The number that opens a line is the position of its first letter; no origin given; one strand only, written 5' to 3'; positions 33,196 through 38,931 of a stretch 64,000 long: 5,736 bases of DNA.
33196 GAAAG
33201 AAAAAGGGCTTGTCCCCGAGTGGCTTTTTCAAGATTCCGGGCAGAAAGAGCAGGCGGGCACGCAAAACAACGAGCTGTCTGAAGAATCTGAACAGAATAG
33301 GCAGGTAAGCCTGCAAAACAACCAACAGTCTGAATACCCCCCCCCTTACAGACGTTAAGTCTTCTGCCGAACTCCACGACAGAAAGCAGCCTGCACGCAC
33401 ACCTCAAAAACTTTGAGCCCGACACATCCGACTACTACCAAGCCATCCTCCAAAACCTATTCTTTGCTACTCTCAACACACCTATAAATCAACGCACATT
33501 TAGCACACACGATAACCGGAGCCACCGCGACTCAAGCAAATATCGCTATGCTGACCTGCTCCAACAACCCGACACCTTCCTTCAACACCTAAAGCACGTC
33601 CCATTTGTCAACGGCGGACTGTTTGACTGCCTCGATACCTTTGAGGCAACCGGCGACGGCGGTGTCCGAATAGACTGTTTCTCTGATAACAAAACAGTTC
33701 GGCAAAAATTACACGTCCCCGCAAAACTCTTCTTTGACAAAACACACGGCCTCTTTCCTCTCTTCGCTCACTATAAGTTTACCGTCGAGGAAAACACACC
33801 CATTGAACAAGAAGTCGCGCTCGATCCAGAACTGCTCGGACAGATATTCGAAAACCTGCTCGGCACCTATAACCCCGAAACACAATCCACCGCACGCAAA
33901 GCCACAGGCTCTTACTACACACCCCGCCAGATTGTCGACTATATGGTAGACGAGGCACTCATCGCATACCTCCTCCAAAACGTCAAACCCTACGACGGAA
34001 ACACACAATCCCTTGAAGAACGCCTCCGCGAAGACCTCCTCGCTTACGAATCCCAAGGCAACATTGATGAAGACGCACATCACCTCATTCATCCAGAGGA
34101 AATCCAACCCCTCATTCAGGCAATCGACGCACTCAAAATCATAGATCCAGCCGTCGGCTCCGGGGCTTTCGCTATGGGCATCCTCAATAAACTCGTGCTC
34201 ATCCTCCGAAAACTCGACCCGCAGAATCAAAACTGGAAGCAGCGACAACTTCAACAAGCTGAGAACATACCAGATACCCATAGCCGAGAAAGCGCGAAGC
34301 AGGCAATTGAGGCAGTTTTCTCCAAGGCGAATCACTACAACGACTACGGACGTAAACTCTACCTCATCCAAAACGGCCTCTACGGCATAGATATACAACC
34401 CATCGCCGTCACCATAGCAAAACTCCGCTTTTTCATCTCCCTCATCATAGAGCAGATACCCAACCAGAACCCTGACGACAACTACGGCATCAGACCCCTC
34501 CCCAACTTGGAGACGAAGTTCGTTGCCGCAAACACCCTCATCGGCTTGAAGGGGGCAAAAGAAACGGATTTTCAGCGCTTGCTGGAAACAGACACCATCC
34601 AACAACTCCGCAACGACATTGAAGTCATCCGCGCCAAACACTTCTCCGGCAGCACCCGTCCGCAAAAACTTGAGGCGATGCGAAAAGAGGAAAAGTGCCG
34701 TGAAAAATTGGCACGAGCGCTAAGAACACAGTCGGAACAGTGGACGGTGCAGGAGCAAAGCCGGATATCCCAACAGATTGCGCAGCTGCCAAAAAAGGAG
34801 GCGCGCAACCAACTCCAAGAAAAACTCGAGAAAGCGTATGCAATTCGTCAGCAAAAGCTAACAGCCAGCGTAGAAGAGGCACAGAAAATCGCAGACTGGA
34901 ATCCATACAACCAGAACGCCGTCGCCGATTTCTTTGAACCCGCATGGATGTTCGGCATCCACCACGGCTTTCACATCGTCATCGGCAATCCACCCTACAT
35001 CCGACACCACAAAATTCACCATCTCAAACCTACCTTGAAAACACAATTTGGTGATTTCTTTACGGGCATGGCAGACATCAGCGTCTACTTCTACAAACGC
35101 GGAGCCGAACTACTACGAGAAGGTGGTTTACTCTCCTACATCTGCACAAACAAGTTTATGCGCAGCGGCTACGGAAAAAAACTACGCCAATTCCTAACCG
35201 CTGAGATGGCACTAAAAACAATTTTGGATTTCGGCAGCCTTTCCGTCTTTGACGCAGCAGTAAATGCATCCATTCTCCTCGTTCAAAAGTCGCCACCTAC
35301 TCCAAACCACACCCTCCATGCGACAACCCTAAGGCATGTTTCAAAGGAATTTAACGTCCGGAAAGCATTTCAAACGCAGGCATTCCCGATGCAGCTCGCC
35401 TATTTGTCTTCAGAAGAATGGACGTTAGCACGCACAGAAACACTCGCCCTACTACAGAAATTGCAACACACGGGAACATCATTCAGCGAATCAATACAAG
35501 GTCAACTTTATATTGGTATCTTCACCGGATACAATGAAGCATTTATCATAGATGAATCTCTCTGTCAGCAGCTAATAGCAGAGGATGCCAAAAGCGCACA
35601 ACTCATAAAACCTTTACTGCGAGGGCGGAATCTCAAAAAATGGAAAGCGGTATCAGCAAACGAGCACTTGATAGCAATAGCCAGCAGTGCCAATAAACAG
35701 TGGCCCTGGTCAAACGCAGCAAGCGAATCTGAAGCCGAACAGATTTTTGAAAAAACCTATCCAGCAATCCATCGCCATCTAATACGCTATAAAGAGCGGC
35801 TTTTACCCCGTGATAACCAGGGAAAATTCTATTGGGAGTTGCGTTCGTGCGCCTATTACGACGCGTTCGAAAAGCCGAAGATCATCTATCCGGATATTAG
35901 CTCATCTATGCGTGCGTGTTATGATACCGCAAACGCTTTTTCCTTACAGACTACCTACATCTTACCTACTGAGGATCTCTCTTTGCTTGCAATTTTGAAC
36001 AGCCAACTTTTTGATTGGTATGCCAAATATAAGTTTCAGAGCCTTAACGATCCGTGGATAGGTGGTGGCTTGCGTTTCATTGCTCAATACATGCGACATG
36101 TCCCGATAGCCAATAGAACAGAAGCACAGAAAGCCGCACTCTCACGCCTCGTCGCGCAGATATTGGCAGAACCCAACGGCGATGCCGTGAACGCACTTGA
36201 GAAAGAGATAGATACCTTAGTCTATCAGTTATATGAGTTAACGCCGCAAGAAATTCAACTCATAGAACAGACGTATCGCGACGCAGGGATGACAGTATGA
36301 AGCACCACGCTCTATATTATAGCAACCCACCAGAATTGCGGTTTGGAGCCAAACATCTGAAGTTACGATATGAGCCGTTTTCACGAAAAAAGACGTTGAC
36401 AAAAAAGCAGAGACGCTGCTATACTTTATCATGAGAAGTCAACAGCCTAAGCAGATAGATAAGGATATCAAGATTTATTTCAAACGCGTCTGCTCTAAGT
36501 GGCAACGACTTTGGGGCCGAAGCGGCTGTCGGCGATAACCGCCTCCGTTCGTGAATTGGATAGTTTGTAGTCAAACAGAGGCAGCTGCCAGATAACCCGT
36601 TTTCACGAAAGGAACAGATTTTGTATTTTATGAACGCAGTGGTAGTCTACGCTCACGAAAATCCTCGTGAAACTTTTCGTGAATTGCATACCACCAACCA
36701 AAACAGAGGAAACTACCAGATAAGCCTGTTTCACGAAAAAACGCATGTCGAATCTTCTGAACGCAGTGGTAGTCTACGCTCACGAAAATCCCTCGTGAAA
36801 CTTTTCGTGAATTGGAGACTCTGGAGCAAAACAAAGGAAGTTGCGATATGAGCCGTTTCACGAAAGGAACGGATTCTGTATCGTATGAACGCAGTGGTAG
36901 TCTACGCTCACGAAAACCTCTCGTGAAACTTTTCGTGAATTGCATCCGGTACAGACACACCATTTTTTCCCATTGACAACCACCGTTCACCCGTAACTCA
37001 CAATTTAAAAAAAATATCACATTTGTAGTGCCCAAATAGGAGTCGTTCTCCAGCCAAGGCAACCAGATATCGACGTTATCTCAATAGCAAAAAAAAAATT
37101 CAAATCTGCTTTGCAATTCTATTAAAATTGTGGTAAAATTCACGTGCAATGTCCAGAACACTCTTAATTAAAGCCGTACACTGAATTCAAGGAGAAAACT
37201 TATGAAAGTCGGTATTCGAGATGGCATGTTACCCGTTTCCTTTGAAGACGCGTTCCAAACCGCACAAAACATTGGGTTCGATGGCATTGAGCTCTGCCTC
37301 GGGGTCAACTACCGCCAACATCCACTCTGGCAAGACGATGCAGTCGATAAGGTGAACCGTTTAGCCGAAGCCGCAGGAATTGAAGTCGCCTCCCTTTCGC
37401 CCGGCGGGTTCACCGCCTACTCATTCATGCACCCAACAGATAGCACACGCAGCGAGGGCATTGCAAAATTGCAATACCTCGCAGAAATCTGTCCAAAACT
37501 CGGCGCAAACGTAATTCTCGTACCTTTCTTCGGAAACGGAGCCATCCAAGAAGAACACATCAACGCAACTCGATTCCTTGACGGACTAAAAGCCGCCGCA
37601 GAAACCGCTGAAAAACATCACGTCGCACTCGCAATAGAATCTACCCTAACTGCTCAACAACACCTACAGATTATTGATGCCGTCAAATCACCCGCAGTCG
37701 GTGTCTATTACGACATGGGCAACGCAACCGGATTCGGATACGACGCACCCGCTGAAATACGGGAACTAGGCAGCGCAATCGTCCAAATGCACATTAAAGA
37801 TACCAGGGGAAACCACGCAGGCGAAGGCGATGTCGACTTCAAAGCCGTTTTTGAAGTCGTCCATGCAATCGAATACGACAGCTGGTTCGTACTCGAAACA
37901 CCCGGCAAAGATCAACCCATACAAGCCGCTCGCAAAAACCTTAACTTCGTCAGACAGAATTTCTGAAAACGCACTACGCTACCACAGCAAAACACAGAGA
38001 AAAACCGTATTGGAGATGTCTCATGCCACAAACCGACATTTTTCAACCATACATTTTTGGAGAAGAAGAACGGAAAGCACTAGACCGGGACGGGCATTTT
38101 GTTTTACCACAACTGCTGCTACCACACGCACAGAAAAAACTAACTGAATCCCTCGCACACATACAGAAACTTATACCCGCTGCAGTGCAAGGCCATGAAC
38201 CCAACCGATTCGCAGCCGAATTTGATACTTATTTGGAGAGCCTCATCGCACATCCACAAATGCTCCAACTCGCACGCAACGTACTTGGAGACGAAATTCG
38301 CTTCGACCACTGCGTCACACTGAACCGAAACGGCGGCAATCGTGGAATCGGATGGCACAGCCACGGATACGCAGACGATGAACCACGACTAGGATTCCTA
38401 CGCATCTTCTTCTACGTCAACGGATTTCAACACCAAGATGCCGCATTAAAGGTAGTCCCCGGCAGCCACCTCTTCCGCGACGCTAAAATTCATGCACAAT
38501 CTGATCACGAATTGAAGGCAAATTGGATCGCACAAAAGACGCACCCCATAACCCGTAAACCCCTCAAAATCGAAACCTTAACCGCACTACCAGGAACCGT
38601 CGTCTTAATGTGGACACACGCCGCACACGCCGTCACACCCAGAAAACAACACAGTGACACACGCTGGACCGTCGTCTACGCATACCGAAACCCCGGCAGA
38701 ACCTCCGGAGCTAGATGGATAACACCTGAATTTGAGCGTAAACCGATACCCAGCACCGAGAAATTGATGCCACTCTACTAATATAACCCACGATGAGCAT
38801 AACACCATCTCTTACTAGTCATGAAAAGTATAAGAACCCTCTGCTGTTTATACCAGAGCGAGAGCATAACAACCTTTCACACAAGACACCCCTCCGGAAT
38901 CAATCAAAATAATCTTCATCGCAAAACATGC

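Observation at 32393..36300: MmeI-family Type IIG R-M gene interrupted exactly at a C9 tract: phase-variable (currently OFF) or homopolymer sequencing error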

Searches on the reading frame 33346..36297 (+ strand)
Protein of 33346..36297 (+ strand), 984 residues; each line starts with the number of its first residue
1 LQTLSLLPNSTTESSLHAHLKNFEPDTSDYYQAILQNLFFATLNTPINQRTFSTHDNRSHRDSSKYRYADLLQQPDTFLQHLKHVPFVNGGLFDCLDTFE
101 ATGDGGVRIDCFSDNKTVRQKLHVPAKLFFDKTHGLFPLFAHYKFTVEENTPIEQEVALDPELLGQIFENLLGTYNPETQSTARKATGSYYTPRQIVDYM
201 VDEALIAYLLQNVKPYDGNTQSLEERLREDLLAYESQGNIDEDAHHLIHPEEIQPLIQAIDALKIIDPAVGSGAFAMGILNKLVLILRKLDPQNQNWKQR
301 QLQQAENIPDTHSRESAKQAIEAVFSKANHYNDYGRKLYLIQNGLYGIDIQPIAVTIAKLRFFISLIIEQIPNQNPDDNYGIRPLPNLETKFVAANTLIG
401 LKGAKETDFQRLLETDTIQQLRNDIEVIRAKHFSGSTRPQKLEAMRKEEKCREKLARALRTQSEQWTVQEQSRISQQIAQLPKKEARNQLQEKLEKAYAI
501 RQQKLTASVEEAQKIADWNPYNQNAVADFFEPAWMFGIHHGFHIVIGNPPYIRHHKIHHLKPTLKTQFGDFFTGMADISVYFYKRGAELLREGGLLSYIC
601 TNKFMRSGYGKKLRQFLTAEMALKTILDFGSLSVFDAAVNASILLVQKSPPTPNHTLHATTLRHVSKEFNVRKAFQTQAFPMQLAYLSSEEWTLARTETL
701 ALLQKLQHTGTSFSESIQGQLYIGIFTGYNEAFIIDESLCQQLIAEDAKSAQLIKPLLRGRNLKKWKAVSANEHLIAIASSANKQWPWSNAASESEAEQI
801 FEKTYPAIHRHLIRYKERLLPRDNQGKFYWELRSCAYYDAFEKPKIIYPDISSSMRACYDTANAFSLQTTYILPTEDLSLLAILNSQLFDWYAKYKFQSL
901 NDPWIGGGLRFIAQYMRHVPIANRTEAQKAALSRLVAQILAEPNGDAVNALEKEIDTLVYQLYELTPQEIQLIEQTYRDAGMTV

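Call 20: find_related_loci(query=A1, collection=genome_contigs, flank=6000)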
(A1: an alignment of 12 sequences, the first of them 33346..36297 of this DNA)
Query A1 (984 aa) in genome_contigs; peptide patterns used: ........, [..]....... (x = any residue, [..] = any of these).
557 stretches matched a pattern; 510 encode a relative of the query (tblastn E <= 1e-3); the best 80 are kept; 80 distinct loci.
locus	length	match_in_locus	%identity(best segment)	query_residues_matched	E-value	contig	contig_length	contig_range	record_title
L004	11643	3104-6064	66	1-984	0e+0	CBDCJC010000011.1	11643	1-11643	MAG: Candidatus Poribacteria bacterium isolate ff81fa92-488d-40f9-821d-30cdc2806971 genome assembly, contig: contig_11,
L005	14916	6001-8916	67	8-984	0e+0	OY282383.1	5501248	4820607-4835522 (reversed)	MAG: uncultured Poribacteria bacterium isolate 7c199f84-8048-4b63-b208-6e17c6421a0a genome assembly, chromosome: 1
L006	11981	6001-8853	65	1-984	0e+0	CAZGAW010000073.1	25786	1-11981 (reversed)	MAG TPA_asm: uncultured bacterium isolate SRP109090_co1_253 genome assembly, contig: NODE_2549_length_25786_cov_21.13936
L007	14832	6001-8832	66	4-984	0e+0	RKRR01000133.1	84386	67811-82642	MAG: Candidatus Poribacteria bacterium isolate PNGco_C_binSS2 scaffold_10, whole genome shotgun sequence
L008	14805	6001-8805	64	13-984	0e+0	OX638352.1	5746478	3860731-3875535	MAG: uncultured Poribacteria bacterium isolate 319d9eaa-e5ea-4d6b-972a-5b23a2ce0867 genome assembly, chromosome: 1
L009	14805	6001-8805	62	1-984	0e+0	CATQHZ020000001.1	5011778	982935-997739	MAG: uncultured Poribacteria bacterium isolate a66633a9-cb3d-447c-bfc4-106491c4b11e genome assembly, contig: contig_1, w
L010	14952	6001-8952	62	1-984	0e+0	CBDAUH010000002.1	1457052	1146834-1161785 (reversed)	MAG: Candidatus Poribacteria bacterium isolate 2b956532-cd71-4e48-8ac0-65602b58f679 genome assembly, contig: contig_2, w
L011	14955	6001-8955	61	1-984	0e+0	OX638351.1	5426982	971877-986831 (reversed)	MAG: uncultured Poribacteria bacterium isolate d4690918-7cf6-4b6d-bcb0-07eb3c50a363 genome assembly, chromosome: 1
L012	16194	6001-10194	62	25-982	0e+0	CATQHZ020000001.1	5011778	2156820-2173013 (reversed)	MAG: uncultured Poribacteria bacterium isolate a66633a9-cb3d-447c-bfc4-106491c4b11e genome assembly, contig: contig_1, w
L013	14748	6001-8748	61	20-984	0e+0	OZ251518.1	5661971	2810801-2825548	MAG: Candidatus Poribacteria bacterium isolate 51d61e84-101f-473b-a9d4-7d02d52c7b93 genome assembly, chromosome: 1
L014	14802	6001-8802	64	11-984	0e+0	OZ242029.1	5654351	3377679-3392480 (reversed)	MAG: Candidatus Poribacteria bacterium isolate e47116a6-1c5e-4b36-9515-22f207f5838d genome assembly, chromosome: 1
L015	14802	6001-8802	58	1-984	0e+0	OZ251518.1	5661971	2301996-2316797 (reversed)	MAG: Candidatus Poribacteria bacterium isolate 51d61e84-101f-473b-a9d4-7d02d52c7b93 genome assembly, chromosome: 1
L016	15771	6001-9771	59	13-982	0e+0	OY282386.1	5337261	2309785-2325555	MAG: Candidatus Poribacteria bacterium genome assembly, chromosome: 1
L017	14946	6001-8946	51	1-974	0e+0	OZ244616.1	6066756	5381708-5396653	MAG: Candidatus Poribacteria bacterium isolate e5250d40-67f0-410b-965f-0d198546f1b0 genome assembly, chromosome: 1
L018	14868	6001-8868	48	13-975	0e+0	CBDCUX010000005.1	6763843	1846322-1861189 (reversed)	MAG: Candidatus Poribacteria bacterium isolate e6ba5316-27cc-4a72-bad8-a94c688688a0 genome assembly, contig: contig_5, w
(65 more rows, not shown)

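Call 84: find_related_loci(query=A1, collection=metagenome_contigs, flank=4500)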
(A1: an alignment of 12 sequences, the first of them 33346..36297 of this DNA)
Query A1 (984 aa) in metagenome_contigs; peptide patterns used: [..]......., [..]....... (x = any residue, [..] = any of these).
194 stretches matched a pattern; 111 encode a relative of the query (tblastn E <= 1e-3); the best 80 are kept; 80 distinct loci.
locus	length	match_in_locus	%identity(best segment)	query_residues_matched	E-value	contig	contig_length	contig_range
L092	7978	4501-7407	56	8-983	0e+0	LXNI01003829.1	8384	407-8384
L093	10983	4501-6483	58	1-649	0e+0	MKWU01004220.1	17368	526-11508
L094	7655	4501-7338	44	26-974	0e+0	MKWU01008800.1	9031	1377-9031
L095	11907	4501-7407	40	1-976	0e+0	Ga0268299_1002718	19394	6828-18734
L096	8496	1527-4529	39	1-976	0e+0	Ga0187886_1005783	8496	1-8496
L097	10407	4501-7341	40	20-978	0e+0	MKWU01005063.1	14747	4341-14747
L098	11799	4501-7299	39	1-963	0e+0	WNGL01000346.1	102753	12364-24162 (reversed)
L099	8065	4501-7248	39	20-971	0e+0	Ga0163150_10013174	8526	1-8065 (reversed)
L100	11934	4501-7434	38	1-974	0e+0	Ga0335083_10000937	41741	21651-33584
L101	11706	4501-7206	40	12-975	0e+0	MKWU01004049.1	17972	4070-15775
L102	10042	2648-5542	37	1-963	0e+0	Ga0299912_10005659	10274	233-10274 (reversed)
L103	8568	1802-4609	37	1-963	0e+0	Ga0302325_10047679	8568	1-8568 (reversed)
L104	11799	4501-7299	39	1-963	0e+0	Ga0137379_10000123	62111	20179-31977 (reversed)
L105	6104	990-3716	39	5-974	0e+0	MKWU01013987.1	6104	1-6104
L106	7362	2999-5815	38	1-963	0e+0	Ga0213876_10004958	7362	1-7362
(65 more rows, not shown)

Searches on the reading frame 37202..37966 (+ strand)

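Call 16: search_protein_families(library=pfam, proteins=[window:37202-37966:+], max_evalue=0.01)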
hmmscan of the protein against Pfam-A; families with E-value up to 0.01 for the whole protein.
window:37202-37966:+ (254 aa): 1 family
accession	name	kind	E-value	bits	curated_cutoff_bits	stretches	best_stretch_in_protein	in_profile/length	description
PF01261.30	AP_endonuc_2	-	4e-42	145.1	31.1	1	18-252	1-248/249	Xylose isomerase-like TIM barrel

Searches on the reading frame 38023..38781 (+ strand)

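Call 16: search_protein_families(library=pfam, proteins=[window:38023-38781:+], max_evalue=0.01)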
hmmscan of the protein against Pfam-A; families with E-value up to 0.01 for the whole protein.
window:38023-38781:+ (252 aa): 1 family
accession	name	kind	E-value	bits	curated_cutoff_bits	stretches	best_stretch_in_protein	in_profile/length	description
PF05721.19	PhyH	-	5.6e-05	23.9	22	1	67-203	57-201/213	Phytanoyl-CoA dioxygenase (PhyH)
